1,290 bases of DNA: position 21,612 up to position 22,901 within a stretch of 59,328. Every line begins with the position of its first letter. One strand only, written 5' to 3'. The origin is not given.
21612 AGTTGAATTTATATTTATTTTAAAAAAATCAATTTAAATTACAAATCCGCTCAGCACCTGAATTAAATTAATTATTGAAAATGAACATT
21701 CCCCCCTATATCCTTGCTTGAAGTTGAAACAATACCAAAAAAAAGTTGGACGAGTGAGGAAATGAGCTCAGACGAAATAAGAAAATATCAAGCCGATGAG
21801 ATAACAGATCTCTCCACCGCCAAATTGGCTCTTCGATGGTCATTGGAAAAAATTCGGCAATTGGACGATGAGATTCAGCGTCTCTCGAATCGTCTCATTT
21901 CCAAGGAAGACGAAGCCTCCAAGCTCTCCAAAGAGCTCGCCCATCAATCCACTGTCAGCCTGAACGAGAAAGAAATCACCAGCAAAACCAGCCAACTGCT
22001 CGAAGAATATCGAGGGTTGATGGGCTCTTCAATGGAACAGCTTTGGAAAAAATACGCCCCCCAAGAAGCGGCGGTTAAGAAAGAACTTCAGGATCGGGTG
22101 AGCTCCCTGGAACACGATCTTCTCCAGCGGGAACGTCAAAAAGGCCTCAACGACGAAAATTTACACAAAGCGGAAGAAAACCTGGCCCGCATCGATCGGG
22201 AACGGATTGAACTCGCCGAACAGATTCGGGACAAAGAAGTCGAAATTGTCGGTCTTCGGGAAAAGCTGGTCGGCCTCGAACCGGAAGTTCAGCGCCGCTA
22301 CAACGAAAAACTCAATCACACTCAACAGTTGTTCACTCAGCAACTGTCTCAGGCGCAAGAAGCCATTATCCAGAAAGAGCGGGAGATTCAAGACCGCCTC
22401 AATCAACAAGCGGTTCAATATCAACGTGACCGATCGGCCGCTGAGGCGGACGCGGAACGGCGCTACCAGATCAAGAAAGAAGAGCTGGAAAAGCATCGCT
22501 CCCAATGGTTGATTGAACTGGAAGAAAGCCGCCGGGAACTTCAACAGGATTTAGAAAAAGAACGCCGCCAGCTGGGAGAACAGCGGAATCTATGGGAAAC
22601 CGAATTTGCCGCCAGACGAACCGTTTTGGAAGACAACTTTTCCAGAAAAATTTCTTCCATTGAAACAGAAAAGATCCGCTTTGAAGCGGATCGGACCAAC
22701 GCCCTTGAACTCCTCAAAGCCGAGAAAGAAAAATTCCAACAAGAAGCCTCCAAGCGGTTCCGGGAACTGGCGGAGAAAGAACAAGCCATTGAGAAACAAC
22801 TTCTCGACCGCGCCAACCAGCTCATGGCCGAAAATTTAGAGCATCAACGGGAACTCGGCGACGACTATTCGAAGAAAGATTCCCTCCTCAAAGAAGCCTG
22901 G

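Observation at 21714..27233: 1,839-aa cytoplasmic coiled-coil giant as a lone plus-strand gene with its own AT-rich promoter island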

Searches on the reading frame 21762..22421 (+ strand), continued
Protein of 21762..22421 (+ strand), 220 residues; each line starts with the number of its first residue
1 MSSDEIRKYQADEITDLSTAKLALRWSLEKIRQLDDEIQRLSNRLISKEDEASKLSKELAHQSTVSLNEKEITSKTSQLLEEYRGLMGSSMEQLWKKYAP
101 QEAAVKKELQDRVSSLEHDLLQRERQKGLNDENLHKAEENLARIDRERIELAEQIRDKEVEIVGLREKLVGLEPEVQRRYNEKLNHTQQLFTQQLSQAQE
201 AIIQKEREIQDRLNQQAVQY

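Call 95: search_solved_structures(query=A2, max_evalue=10)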
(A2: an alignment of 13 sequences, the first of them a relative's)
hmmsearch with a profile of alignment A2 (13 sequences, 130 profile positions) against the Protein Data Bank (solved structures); distinct sequences matched with E-value up to 10: 66 (the best 60 are shown).
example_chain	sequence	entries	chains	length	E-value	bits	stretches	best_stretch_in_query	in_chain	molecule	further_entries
5djn_A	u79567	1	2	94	0.0011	22.3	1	29-85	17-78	Kinesin-like protein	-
6nr8_2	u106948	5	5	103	0.014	18.8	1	36-129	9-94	Prefoldin subunit 2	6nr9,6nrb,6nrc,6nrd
4bwn_A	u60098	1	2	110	0.027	17.8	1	48-128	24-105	NF-KAPPA-B ESSENTIAL MODULATOR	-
2v4h_A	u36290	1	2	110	0.03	17.7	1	49-129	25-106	NF-KAPPA-B ESSENTIAL MODULATOR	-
2zvo_B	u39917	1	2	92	0.039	17.3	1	50-129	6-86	NF-kappa-B essential modulator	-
7wu7_2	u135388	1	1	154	0.039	17.3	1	36-129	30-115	Prefoldin subunit 2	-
7tv4_B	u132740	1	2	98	0.052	16.9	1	50-128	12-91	NF-kappa-B essential modulator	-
6xx0_A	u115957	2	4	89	0.069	16.5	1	51-128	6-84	Inhibitor of kappa light polypeptide gene enhancer in B-cells, kinase gamma, isoform CRA_b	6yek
6pfp_A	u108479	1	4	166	0.082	16.2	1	27-121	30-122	Myosin-7 fused to GP7 and EB1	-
6z26_A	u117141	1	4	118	0.087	16.2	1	28-88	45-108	Spindle assembly abnormal protein 6 homolog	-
3f89_A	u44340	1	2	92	0.091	16.1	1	50-129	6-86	NF-kappa-B essential modulator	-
2zvn_B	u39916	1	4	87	0.13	15.6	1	51-129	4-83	NF-kappa-B essential modulator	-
3fx0_A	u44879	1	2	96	0.14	15.5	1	45-124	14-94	NF-kappa-B essential modulator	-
4owf_A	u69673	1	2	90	0.19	15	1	51-129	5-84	NF-kappa-B essential modulator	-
9okb_O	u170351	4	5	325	0.2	15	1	10-68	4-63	Centromere protein O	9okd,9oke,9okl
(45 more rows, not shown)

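Call 99: list_cluster_members(proteins=[P0026, P0023, P0024, P0021, P0022, P0025, P0027, P0028, P0032, P0034])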
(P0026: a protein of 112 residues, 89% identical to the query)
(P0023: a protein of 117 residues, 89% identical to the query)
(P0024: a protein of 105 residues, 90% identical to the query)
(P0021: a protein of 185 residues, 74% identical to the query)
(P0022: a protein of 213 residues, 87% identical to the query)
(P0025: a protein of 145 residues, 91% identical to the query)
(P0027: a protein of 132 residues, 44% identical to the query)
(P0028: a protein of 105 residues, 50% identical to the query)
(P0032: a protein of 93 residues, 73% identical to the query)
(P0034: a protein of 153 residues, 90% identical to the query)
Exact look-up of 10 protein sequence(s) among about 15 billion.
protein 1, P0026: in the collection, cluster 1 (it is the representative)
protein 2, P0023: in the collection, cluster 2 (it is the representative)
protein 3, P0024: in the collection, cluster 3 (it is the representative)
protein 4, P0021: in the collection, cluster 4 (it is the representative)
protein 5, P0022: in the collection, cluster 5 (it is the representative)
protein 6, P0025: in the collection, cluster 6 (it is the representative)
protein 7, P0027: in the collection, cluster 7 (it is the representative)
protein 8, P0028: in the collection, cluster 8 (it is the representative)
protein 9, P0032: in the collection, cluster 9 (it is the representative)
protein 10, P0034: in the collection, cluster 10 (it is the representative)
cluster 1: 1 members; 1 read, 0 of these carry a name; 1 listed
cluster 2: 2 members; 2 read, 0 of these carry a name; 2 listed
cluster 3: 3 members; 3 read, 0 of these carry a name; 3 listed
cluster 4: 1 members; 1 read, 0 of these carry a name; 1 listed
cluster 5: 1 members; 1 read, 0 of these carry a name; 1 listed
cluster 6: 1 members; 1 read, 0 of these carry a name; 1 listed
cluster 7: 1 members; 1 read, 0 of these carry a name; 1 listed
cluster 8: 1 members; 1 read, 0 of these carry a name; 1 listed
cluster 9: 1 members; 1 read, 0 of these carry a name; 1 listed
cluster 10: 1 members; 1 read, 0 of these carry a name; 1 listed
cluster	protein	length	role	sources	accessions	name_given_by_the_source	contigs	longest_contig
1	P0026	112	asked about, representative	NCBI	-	-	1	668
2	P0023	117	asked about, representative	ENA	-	-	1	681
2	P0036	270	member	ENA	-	-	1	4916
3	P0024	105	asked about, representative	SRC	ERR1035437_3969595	-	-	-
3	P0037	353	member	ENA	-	-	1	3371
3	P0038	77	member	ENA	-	-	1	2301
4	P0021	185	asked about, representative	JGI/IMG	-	-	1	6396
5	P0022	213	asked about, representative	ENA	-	-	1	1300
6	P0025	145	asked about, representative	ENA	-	-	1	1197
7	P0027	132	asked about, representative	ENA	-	-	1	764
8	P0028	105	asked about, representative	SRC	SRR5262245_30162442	-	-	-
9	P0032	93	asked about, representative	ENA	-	-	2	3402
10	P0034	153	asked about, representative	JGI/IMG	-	-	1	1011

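Call 100: search_protein_families(library=pfam, alignment_id=A2, max_evalue=0.1)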
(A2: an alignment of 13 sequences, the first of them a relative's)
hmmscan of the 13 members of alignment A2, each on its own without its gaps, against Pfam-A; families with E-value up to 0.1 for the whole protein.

A. member 1, L009:9968-10357:+ (130 aa): 4 families
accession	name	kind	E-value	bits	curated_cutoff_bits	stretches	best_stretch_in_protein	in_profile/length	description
PF06005.17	ZapB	-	1.7e-05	25.7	31.5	1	25-72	16-63/71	Cell division protein ZapB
PF08614.16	ATG16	-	0.0035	18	33.7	1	20-128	71-173/200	Autophagy protein 16 (ATG16)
PF02074.21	Peptidase_M32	-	0.0044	16.1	25.1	1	39-112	45-117/489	Carboxypeptidase Taq (M32) metallopeptidase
PF14197.11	Cep57_CLD_2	-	0.0072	16.8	27.1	0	21-46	39-64/67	Centrosome localisation domain of PPC89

B. families by the number of members that match (of 13 scanned): 35 families (the first 25 are shown)
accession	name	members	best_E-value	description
PF06005.17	ZapB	8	1.7e-05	Cell division protein ZapB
PF02074.21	Peptidase_M32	4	0.00058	Carboxypeptidase Taq (M32) metallopeptidase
PF13628.12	DUF4142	2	1.4e-05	Domain of unknown function (DUF4142)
PF06818.20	Fez1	2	0.003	Fez1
PF16043.11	DUF4795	2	0.0033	Domain of unknown function (DUF4795)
PF08614.16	ATG16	2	0.0035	Autophagy protein 16 (ATG16)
PF11559.13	ADIP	2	0.009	Afadin- and alpha -actinin-Binding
PF01442.23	Apolipoprotein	1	0.0014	Apolipoprotein A1/A4/E domain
PF11570.13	E2R135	1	0.0019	Coiled-coil receptor-binding R-domain of colicin E2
PF11727.13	ISG65-75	1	0.0062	Invariant surface glycoprotein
PF14197.11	Cep57_CLD_2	1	0.0072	Centrosome localisation domain of PPC89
PF00038.26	Filament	1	0.0093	Intermediate filament protein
PF09860.14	DUF2087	1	0.0098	Uncharacterized protein conserved in bacteria (DUF2087)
PF18822.6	CdvA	1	0.01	CdvA-like coiled-coil domain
PF20302.4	HisK-N-like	1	0.012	HisK-N-like globin domain of the ASK signalosome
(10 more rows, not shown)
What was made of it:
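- Closest known: ZapB. Same: The N-terminal heptad segment of the wider family gives consistent but sub-threshold hits to it (8 of 13 members, best 25.7 bits against a cut-off of 31.5) (call 100).
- In the wider family, 8 of 13 N-termini give sub-threshold ZapB hits (best E 1.7e-5, 25.7 bits against a cut-off of 31.5) (call 100).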

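Call 102: search_protein_families(library=pfam, proteins=[L004:10001-10390:+, L006:6333-6722:+, L008:1219-1608:+, L009:12981-13400:+, L039:12634-13050:+], max_evalue=1)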
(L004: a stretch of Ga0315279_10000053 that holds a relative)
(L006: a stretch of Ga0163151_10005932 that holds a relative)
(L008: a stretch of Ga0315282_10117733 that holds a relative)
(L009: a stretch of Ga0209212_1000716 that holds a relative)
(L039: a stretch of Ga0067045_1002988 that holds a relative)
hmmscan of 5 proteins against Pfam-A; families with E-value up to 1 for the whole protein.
L004:10001-10390:+ (130 aa): 18 families
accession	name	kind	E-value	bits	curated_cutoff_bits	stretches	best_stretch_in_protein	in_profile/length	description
PF13628.12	DUF4142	-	1.4e-05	25.8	27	1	7-128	8-119/138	Domain of unknown function (DUF4142)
PF01442.23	Apolipoprotein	-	0.0014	18.8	90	1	31-123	6-100/190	Apolipoprotein A1/A4/E domain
PF09860.14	DUF2087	-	0.0098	16.5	22.4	1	90-125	15-50/69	Uncharacterized protein conserved in bacteria (DUF2087)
PF18822.6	CdvA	-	0.01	16.3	30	1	81-126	17-62/123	CdvA-like coiled-coil domain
PF01519.22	DUF16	-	0.039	14.9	40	0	5-62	24-81/104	Protein of unknown function DUF16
PF10211.14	Ax_dynein_light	-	0.045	14.2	26.4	1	72-125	88-140/187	Axonemal dynein light chain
PF08702.15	Fib_alpha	-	0.062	13.9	29.9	1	30-124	36-122/143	Fibrinogen alpha/beta chain family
PF06818.20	Fez1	-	0.076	13.9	34.4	1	16-125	32-143/199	Fez1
PF07889.17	DUF1664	-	0.084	13.4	34.6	1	74-127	33-82/124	Protein of unknown function (DUF1664)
PF01544.23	CorA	-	0.11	12.3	27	0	27-69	187-232/292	CorA-like Mg2+ transporter protein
PF14389.11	Lzipper-MIP1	-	0.12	13.2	32.2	0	30-82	5-59/84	Leucine-zipper of ternary complex factor MIP1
PF04872.18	Pox_L5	-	0.12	12.8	24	1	27-91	5-73/79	Poxvirus L5 protein family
PF08653.15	DASH_Dam1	-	0.13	12.6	26.6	0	107-128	6-27/56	DASH complex subunit Dam1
PF19111.5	DUF5798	-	0.26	12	27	0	29-65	22-58/89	Family of unknown function (DUF5798)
PF11559.13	ADIP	-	0.27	11.7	34.3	1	30-83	74-127/151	Afadin- and alpha -actinin-Binding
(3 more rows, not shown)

L006:6333-6722:+ (130 aa): 3 families
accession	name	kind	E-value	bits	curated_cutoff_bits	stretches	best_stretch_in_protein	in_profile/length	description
PF06818.20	Fez1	-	0.003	18.5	34.4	1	5-128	23-148/199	Fez1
PF14836.12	Ubiquitin_3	-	0.073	13.4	24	1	29-86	24-78/88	Ubiquitin-like domain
PF19055.6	ABC2_membrane_7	-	0.27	10.5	22.7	1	11-106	65-154/410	ABC-2 type transporter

L008:1219-1608:+ (130 aa): 15 families
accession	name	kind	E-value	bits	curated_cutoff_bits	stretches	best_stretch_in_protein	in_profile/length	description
PF11570.13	E2R135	-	0.0019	19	21.4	1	34-123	8-94/136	Coiled-coil receptor-binding R-domain of colicin E2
PF16043.11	DUF4795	-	0.0033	17.3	34.8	1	27-129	7-111/208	Domain of unknown function (DUF4795)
PF06103.16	DUF948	-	0.034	14.7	37.2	1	27-78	33-84/89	Bacterial protein of unknown function (DUF948)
PF11559.13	ADIP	-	0.038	14.5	34.3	1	85-129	45-89/151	Afadin- and alpha -actinin-Binding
PF06067.16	DUF932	-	0.11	12.7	23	1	13-83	113-181/227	Domain of unknown function (DUF932)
PF19610.4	DUF6115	-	0.17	12.7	27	1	27-116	2-85/134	Family of unknown function (DUF6115)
PF16888.10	YwqH-like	-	0.17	12.6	33.7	1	28-124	18-106/123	YwqH-like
PF00875.24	DNA_photolyase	-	0.17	12.3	26.6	1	7-111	33-127/164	DNA photolyase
PF05190.23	MutS_IV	-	0.19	12.5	22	0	10-42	60-92/92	MutS family domain IV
PF19055.6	ABC2_membrane_7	-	0.41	9.9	22.7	1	8-107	62-155/410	ABC-2 type transporter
PF13270.11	CCDC28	-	0.54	11.1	25.6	0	26-70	34-79/88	Coiled-coil domain-containing protein 28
PF15898.10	PRKG1_interact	-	0.56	11.3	32.4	1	31-105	8-81/101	cGMP-dependent protein kinase interacting domain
PF07363.16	DUF1484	-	0.71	10.8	21.2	0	42-68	6-34/105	Protein of unknown function (DUF1484)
PF02129.25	Peptidase_S15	-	0.8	9.8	23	1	22-120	149-249/262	X-Pro dipeptidyl-peptidase (S15 family)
PF13094.11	CENP-Q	-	1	10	28.5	0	19-122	21-133/162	CENP-Q, a CENPA-CAD centromere complex subunit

L009:12981-13400:+ (140 aa): 2 families
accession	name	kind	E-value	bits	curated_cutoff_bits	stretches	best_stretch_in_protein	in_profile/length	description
PF11109.13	RFamide_26RFa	-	0.14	12.9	25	1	50-126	34-109/131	Orexigenic neuropeptide Qrfp/P518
PF03993.17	DUF349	-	0.43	11.4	23.9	1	87-123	1-37/75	Domain of Unknown Function (DUF349)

L039:12634-13050:+ (139 aa): 3 families
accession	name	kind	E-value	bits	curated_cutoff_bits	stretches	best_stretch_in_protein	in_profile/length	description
PF00300.27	His_Phos_1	-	0.077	13.1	21.7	1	17-107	41-131/194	Histidine phosphatase superfamily (branch 1)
PF14208.11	DUF4320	-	0.35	11.4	25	1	63-118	21-74/119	Domain of unknown function (DUF4320)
PF25600.1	TRIM_CC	-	0.35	11.2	30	0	31-102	3-73/142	TRIM protein coiled-coil region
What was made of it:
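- One orthologue's N-terminus hits Pfam Apolipoprotein at E 0.0014, far below the cut-off (call 102).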

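Call 104: find_related_loci(query=A2, collection=viral_contigs, flank=3000)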
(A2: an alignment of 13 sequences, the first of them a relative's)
Query A2 (130 aa) in viral_contigs; peptide patterns used: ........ (x = any residue, [..] = any of these).
6 stretches matched a pattern, but none encodes a relative of the query by tblastn (E <= 1e-3).

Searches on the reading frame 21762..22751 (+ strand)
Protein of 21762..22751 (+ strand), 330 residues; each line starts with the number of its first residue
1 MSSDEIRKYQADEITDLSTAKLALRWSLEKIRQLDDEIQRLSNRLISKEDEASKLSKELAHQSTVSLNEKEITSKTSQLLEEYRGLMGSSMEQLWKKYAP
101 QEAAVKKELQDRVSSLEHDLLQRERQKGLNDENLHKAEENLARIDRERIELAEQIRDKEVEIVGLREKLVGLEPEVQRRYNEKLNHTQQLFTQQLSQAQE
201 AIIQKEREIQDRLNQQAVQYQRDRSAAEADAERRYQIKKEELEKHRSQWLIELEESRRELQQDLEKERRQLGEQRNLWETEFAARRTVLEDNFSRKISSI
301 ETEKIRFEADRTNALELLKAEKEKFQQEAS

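Call 79: predict_structure(alignment_id=A3)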
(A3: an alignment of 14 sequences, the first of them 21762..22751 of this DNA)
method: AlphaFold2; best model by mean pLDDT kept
length: 330 residues; sequences in the alignment: 14
mean_pLDDT: 82.1   pTM: 0.28
mean pLDDT of the five models: 82.1, 81.2, 80.3, 79.9, 79.0
residues with pLDDT >= 90: 161; 70-90: 92; 50-70: 57; < 50: 20
segments of 3 or more residues with pLDDT < 50: 1-14, 325-330
pLDDT, mean of each block of 10 residues (from residue 1): 41 59 83 85 87 85 84 91 92 91 95 96 96 96 96 96 95 94 96 96 95 94 92 90 87 81 75 65 60 56 56 56 48
secondary structure, 60 per line:
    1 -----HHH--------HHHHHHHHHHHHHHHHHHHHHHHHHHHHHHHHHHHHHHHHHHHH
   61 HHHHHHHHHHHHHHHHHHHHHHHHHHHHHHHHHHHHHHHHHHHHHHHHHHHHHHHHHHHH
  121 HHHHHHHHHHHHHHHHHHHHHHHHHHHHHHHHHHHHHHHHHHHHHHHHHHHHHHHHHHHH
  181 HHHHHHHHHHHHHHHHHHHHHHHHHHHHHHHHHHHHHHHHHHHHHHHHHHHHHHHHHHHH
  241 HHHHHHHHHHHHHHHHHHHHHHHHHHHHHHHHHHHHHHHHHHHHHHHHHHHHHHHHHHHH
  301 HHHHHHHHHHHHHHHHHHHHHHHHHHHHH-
elements in order: H17-329
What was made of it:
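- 21807..21851 (+): Signature motif, residues 16-30: D-x2-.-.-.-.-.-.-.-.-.2-E invariant, the following K nearly so. D16 sits just before the predicted helix start (residue 17). AF2 helix starts at residue 17 (call 79).
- AF2 predicts an uninterrupted helix of 313 residues for the monomer, with pLDDT above 90 over residues ~70-240 (call 79).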
